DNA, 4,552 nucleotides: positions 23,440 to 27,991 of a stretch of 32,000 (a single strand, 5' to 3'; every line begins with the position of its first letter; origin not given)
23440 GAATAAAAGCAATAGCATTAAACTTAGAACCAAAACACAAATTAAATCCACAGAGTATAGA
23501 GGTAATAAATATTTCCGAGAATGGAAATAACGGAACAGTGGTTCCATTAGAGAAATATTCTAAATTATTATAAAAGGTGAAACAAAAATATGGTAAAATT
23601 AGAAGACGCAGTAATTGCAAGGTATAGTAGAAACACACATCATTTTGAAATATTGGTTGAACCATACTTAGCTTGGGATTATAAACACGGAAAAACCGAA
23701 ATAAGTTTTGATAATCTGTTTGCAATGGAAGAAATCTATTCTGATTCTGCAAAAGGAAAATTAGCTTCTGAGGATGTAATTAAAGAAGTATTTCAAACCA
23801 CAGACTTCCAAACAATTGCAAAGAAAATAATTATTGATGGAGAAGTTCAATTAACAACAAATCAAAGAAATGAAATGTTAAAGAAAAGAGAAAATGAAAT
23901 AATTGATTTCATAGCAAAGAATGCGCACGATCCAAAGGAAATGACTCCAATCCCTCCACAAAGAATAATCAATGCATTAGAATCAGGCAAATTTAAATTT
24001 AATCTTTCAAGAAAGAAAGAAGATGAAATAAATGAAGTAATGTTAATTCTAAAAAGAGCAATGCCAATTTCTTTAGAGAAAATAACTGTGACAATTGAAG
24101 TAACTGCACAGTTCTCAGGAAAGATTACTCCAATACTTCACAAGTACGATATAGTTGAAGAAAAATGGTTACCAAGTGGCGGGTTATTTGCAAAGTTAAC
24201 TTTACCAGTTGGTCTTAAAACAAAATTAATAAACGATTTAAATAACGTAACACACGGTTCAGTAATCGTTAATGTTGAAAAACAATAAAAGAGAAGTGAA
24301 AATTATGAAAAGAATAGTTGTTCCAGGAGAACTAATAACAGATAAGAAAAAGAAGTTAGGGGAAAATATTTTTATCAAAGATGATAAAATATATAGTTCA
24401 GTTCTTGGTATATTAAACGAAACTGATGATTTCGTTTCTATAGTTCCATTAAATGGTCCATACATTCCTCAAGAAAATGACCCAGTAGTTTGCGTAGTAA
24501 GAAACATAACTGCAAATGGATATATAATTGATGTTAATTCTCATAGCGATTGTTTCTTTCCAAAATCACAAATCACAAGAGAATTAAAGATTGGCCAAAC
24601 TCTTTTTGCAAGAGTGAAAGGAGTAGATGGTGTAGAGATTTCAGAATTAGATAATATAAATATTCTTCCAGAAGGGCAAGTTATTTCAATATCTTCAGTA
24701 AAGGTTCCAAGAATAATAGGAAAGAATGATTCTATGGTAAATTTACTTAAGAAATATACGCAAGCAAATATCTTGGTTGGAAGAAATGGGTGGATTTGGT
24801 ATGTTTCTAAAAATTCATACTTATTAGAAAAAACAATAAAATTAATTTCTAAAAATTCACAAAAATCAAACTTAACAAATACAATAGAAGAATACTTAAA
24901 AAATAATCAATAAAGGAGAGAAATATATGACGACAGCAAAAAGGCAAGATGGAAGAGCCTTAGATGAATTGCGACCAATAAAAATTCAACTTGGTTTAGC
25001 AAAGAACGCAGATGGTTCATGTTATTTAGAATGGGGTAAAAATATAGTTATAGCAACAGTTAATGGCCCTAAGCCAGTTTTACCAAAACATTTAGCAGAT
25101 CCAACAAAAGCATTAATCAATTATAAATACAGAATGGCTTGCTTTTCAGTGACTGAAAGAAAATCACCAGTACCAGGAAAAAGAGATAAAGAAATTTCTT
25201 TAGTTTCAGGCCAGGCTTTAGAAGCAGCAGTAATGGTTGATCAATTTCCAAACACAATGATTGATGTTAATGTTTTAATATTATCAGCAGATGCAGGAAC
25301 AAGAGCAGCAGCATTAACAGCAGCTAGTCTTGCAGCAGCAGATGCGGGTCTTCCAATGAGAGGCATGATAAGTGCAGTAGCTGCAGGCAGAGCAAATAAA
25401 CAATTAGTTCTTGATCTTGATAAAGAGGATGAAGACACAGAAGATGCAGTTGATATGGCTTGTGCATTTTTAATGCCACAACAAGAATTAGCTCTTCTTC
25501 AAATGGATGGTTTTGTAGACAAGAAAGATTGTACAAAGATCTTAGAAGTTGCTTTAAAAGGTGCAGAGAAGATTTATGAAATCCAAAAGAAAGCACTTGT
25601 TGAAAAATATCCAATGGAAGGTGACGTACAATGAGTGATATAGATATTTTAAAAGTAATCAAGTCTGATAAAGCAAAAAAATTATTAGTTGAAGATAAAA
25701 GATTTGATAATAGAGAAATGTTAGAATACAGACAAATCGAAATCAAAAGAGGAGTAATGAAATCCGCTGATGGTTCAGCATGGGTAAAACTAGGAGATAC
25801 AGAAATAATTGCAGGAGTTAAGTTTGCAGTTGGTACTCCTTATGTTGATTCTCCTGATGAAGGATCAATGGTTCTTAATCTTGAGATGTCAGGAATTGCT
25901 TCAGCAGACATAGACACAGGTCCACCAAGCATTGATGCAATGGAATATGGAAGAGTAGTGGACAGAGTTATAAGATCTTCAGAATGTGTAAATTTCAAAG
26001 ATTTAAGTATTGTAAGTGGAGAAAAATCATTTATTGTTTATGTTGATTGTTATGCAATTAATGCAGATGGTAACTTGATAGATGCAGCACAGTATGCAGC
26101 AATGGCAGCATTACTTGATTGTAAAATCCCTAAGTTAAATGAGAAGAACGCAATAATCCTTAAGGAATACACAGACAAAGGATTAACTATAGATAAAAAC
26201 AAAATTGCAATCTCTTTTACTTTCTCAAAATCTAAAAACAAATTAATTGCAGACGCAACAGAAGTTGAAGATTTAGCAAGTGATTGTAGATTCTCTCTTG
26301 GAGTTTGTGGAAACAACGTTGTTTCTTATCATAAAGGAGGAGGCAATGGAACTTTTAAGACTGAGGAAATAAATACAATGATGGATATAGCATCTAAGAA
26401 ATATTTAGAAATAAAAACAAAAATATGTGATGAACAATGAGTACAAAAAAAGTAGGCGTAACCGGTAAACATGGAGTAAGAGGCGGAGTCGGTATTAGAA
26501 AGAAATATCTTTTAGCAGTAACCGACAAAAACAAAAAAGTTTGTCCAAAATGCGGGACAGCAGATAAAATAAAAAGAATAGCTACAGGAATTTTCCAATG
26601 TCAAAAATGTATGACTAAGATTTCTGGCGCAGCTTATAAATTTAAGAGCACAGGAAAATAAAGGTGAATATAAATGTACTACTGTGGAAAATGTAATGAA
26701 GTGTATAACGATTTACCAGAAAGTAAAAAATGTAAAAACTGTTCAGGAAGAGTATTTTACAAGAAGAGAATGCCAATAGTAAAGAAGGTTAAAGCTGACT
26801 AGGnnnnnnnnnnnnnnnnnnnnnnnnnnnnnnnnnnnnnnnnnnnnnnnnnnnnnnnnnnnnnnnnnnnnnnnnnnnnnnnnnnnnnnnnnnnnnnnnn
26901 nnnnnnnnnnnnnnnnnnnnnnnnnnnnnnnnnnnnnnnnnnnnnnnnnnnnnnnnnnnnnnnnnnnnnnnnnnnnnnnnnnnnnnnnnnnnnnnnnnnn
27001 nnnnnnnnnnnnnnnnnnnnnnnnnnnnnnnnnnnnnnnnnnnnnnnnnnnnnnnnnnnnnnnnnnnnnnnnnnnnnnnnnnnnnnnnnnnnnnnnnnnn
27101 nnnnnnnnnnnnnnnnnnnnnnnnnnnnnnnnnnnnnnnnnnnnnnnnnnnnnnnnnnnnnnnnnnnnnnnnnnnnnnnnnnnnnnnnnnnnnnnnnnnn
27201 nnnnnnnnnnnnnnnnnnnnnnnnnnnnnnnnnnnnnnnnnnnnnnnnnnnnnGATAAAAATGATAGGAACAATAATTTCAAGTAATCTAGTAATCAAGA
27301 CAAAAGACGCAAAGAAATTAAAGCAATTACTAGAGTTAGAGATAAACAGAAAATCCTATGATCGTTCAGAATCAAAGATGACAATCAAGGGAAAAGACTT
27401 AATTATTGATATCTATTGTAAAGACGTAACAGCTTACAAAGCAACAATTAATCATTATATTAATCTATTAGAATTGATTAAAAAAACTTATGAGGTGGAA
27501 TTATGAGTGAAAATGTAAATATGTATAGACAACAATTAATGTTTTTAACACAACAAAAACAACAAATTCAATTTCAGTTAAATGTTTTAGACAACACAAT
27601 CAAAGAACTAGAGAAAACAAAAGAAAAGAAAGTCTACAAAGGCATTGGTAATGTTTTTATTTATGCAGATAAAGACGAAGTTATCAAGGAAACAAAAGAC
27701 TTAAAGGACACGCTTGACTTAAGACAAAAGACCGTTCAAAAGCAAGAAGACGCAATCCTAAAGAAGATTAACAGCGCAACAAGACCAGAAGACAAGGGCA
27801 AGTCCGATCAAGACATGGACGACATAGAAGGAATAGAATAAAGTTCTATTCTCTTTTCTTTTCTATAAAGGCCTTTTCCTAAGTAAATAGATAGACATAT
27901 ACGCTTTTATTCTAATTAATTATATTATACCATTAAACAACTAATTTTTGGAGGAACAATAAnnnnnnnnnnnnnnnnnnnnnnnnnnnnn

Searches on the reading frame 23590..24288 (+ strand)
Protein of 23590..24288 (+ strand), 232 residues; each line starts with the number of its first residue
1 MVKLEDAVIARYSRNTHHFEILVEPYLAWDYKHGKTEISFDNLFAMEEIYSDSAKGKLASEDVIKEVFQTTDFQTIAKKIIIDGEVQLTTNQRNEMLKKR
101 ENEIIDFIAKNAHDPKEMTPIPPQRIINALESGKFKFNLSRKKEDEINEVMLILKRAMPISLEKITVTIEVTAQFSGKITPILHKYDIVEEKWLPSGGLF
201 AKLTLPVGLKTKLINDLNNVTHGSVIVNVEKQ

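Call 71: search_protein_families(library=pfam, proteins=[window:23590-24288:+], max_evalue=0.0001)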
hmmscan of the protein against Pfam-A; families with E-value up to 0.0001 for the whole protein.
window:23590-24288:+ (232 aa): 2 families
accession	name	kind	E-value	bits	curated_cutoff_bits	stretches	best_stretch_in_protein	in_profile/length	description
PF01172.24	SBDS_N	-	1.4e-20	73.4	24.6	1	7-93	2-87/88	Shwachman-Bodian-Diamond syndrome (SBDS) N-terminal domain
PF09377.16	SBDS_domain_II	-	6.2e-11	42.5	27.2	1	102-161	1-60/62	SBDS protein, domain II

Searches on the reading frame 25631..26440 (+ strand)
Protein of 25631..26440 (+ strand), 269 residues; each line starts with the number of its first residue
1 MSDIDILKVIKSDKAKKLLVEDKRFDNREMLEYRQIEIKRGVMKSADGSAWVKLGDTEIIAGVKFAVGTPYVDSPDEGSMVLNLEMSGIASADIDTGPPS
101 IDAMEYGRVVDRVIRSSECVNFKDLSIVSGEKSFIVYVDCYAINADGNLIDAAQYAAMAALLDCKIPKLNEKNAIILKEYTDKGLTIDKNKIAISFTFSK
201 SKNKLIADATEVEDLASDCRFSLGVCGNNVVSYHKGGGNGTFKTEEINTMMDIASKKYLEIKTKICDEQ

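Call 71: search_protein_families(library=pfam, proteins=[window:25631-26440:+], max_evalue=0.0001)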
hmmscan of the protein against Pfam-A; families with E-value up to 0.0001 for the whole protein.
window:25631-26440:+ (269 aa): 2 families
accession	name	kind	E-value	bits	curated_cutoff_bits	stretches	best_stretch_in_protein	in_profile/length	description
PF01138.27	RNase_PH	-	1.8e-30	106.4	25.5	1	32-167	1-130/130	3' exoribonuclease family, domain 1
PF03725.20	RNase_PH_C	-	3.7e-09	36.9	20.8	1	192-256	2-66/67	3' exoribonuclease family, domain 2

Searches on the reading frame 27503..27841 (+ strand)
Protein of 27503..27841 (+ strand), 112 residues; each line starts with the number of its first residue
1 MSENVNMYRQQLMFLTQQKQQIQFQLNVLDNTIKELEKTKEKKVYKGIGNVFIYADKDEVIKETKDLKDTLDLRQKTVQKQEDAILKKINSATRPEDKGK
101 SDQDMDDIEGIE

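Call 71: search_protein_families(library=pfam, proteins=[window:27503-27841:+], max_evalue=0.0001)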
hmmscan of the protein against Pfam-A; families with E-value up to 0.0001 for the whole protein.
window:27503-27841:+ (112 aa): 1 family
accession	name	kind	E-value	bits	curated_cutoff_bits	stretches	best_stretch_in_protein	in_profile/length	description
PF01920.25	Prefoldin_2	-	1.3e-13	51.2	27.6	1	3-91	5-94/106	Prefoldin subunit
